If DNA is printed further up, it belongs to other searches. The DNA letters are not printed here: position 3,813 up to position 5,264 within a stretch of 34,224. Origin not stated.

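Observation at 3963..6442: sqdB-sqdX-like operon: candidate sulfoquinovose (sulfolipid/sulfoglycan) synthesis pathway in an actinobacterium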

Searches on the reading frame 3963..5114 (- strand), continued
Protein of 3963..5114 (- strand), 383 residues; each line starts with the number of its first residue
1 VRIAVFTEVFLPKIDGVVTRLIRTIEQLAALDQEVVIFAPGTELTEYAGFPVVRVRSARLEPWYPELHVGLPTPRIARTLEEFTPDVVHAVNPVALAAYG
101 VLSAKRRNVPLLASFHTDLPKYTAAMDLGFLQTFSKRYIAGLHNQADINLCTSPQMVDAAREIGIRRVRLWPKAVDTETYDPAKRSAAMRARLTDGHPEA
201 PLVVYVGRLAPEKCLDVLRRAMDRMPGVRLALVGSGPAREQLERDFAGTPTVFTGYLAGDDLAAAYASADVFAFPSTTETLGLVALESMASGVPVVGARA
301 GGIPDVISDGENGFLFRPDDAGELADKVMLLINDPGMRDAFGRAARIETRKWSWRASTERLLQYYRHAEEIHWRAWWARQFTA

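Call 41: find_related_loci(query=A2, collection=genome_contigs, flank=8000)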
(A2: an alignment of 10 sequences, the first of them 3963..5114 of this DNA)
Query A2 (383 aa) in genome_contigs; peptide patterns used: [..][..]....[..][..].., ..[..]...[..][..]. (x = any residue, [..] = any of these).
600 stretches matched a pattern (row limit reached: there are more); 594 encode a relative of the query (tblastn E <= 1e-3); the best 80 are kept; 80 distinct loci.
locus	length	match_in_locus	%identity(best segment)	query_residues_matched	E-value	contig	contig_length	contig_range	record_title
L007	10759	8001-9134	63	1-374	5e-149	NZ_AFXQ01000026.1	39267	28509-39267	Citricoccus sp. CH26A contig_26, whole genome shotgun sequence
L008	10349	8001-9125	61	1-373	9e-146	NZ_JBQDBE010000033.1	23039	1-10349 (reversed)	MAG: Gulosibacter sp. isolate AOP35_05H_surf _bin _23 AOP35_05H_surf.bin.23_33, whole genome shotgun sequence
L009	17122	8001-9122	60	1-374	8e-146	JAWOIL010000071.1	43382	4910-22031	MAG: Trueperaceae bacterium isolate CWP5-2.bin.3 k191_3221127, whole genome shotgun sequence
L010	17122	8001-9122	61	1-374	2e-145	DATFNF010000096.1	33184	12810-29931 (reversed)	MAG TPA_asm: Trueperaceae bacterium isolate SMAG_U9244 k141_277749, whole genome shotgun sequence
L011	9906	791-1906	59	1-372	4e-145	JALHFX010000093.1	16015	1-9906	MAG: Propionibacterium sp. isolate 3-JJ_aug_S1_071 scaffold_3705, whole genome shotgun sequence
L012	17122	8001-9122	59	1-374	5e-144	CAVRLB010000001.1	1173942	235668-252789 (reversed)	MAG: uncultured Actinomycetota bacterium isolate MFD01299.bin.1.132 genome assembly, contig: contig_18502, whole genome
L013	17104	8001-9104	60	1-368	6e-144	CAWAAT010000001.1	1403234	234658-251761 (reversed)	MAG: uncultured Actinomycetota bacterium isolate MFD01299.bin.1.126 genome assembly, contig: contig_1375, whole genome s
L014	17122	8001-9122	60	1-374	5e-142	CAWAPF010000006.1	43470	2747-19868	MAG: uncultured Trueperaceae bacterium isolate MFD02923.bin.2.59 genome assembly, contig: contig_18211, whole genome sho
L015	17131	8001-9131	61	1-373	6e-141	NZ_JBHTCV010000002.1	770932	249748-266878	Citricoccus sp. GCM10030269 strain CPCC 206403 platanus_K_default_2, whole genome shotgun sequence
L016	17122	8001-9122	58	1-374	7e-141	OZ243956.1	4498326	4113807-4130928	MAG: Trueperaceae bacterium isolate c677a3b3-0259-4ed6-b6d3-5a32602db3a7 genome assembly, chromosome: 1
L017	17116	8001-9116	60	1-372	1e-140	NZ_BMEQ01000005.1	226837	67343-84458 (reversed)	Kocuria dechangensis strain CGMCC 1.12187 sequence05, whole genome shotgun sequence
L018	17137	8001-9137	63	1-375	5e-140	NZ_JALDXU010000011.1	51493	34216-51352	MAG: Citricoccus sp. isolate MCT-GLY-14 NODE_612_length_51493_cov_7.607683, whole genome shotgun sequence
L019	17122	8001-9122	55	1-374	3e-139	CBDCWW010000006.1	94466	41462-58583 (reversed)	MAG: Trueperaceae bacterium isolate dd1d7b0e-a6e7-4c02-9a01-6f6a99cee598 genome assembly, contig: contig_6, whole genome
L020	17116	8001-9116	58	1-372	2e-139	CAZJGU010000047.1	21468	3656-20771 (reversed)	MAG TPA_asm: uncultured bacterium isolate SRP332253_co1_245 genome assembly, contig: NODE_3860_length_21468_cov_4.438799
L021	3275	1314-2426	60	1-371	3e-142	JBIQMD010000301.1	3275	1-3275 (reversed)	MAG: Truepera radiovictrix isolate mag.65g NODE_12893_length_3275, whole genome shotgun sequence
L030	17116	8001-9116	58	1-372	1e-131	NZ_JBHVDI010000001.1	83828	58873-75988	Kocuria sp. NPDC057446 NPDC057446_T22_D11.ctg-0001, whole genome shotgun sequence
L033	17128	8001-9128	54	1-379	1e-127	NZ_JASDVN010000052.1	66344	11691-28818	MAG: Flaviflexus sp. isolate P24860_114_MAG_122 P24860_114_S12_metaspades_579_length_66344_cov_6, whole genome shotgun s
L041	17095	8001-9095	50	1-366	3e-118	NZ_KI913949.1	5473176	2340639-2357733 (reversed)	Leptolyngbya sp. PCC 6406 LEP6406DRAFT_scaffold1.1, whole genome shotgun sequence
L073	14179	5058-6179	61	1-374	2e-142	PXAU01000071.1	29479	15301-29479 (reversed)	MAG: Trueperaceae bacterium isolate T3Sed10_22m T3-Sed10-C2221, whole genome shotgun sequence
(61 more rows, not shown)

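Call 49: find_encoding_contigs(protein=P0128, flank=8000, max_places=1)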
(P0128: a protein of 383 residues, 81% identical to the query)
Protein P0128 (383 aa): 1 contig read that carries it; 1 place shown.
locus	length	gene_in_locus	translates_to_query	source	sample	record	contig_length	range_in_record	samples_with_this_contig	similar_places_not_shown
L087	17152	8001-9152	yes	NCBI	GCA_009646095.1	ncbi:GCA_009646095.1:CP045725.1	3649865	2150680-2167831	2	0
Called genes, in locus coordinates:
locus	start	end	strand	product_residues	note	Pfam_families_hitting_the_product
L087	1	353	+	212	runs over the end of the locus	PF02223:Thymidylate_kin, PF13521:AAA_28 (weak)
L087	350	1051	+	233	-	PF09115:DNApol3-delta_C (faint)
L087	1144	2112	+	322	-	PF07681:DoxX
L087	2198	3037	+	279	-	PF04468:PSP1, PF28472:PSP1_3rd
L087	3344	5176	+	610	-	PF08310:LGFP, PF01522:Polysacc_deac_1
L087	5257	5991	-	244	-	PF08239:SH3_3, PF06737:Transglycosylas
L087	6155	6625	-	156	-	PF09424:YqeY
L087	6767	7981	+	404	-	PF01370:Epimerase, PF16363:GDP_Man_Dehyd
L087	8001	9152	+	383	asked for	PF13439:Glyco_transf_4, PF13579:Glyco_trans_4_4, PF20706:GT4-conflict, PF00534:Glycos_transf_1, PF13692:Glyco_trans_1_4, PF13524:Glyco_trans_1_2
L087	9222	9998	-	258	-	PF02900:LigB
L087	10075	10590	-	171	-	PF00300:His_Phos_1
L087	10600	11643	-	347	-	-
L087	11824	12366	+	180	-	PF00582:Usp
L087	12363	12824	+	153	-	PF02537:CRCB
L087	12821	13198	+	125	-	PF02537:CRCB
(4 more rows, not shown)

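Call 65: search_protein_families(library=pfam, proteins=[L016:6678-7952:+, L016:9247-10152:+, L030:5535-6410:+, L030:6580-7449:-, L033:5591-6772:+, L033:6978-7892:+, L073:3630-4862:+, L073:6482-7204:+], max_evalue=0.00001)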
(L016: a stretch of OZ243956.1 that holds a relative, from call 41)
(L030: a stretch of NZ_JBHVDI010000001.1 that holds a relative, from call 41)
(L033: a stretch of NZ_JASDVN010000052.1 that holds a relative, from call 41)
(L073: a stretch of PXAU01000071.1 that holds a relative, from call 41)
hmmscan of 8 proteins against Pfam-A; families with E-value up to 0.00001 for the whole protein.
L016:6678-7952:+ (424 aa): 5 families
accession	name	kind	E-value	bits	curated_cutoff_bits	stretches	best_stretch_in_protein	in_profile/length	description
PF00535.33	Glycos_transf_2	-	5.7e-31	108.1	23.3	1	59-232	1-168/168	Glycosyl transferase family 2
PF13641.12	Glyco_tranf_2_3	-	5.4e-18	66.3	27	1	56-289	2-228/230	Glycosyltransferase like family 2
PF13506.12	Glyco_transf_21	-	4.7e-09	36.4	21.7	1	116-238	5-124/174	Glycosyl transferase family 21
PF13632.12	Glyco_trans_2_3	-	6.8e-07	29.7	27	1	144-334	1-194/198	Glycosyl transferase family group 2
PF10111.15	Glyco_tranf_2_2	-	3.9e-06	27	27.3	1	59-249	1-197/276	Glycosyltransferase like family 2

L016:9247-10152:+ (301 aa): 4 families
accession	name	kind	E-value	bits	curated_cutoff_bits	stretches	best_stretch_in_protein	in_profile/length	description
PF00583.31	Acetyltransf_1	-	2e-17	64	20.7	1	179-287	11-116/116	Acetyltransferase (GNAT) family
PF13508.13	Acetyltransf_7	-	4.1e-09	37.1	27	1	204-288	3-83/84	Acetyltransferase (GNAT) domain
PF13302.13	Acetyltransf_3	-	1.4e-08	35.9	25.4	0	196-288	46-138/138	Acetyltransferase (GNAT) domain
PF13673.13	Acetyltransf_10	-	4.8e-06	27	23.6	0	191-260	18-83/128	Acetyltransferase (GNAT) domain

L030:5535-6410:+ (291 aa): 2 families
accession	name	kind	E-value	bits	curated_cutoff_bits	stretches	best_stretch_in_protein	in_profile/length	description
PF00874.25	PRD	-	1.4e-32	112.3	23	2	87-173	3-90/90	PRD domain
PF03123.20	CAT_RBD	-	6.6e-18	64.8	25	1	12-63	2-53/57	CAT RNA binding domain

L030:6580-7449:- (289 aa): 3 families
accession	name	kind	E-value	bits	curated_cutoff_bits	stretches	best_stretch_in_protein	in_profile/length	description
PF08282.18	Hydrolase_3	-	2.6e-43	149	20.9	1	8-272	2-254/255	haloacid dehalogenase-like hydrolase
PF05116.19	S6PP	-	6.4e-07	29.6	20.3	0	203-260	163-220/247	Sucrose-6F-phosphate phosphohydrolase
PF00702.32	Hydrolase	-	1e-06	29.7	26.4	0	6-241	3-191/191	haloacid dehalogenase-like hydrolase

L033:5591-6772:+ (393 aa): 0 families

L033:6978-7892:+ (304 aa): 2 families
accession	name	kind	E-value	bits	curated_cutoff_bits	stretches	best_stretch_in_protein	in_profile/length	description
PF01545.26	Cation_efflux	-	1.8e-38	132.8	26.6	1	17-208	1-198/198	Cation efflux family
PF16916.11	ZT_dimer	-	3.8e-09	36.9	26.7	1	212-292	1-77/78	Dimerisation domain of Zinc Transporter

L073:3630-4862:+ (410 aa): 5 families
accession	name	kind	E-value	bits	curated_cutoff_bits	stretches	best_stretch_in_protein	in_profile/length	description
PF00535.33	Glycos_transf_2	-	1.4e-20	74.3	23.3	1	51-173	2-120/168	Glycosyl transferase family 2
PF13641.12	Glyco_tranf_2_3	-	4.9e-18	66.4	27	1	49-280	3-228/230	Glycosyltransferase like family 2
PF13632.12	Glyco_trans_2_3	-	1.5e-06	28.6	27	1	135-336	1-193/198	Glycosyl transferase family group 2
PF13704.12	Glyco_tranf_2_4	-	4.5e-06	27.5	27.5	0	56-142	1-81/98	Glycosyl transferase family 2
PF13506.12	Glyco_transf_21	-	5.7e-06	26.3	21.7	1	108-279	6-172/174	Glycosyl transferase family 21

L073:6482-7204:+ (240 aa): 0 families

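Call 69: search_protein_families(library=ncbifam, proteins=[L041:6752-7900:+], max_evalue=1e-30)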
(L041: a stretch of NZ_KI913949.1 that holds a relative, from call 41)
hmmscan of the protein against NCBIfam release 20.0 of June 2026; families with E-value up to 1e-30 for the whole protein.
L041:6752-7900:+ (383 aa): 1 family
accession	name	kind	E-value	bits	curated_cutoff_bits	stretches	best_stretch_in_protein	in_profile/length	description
NF041015.1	UDPsulfquin_syn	equivalog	2.1e-141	471.4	575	1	1-382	1-384/384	UDP-sulfoquinovose synthase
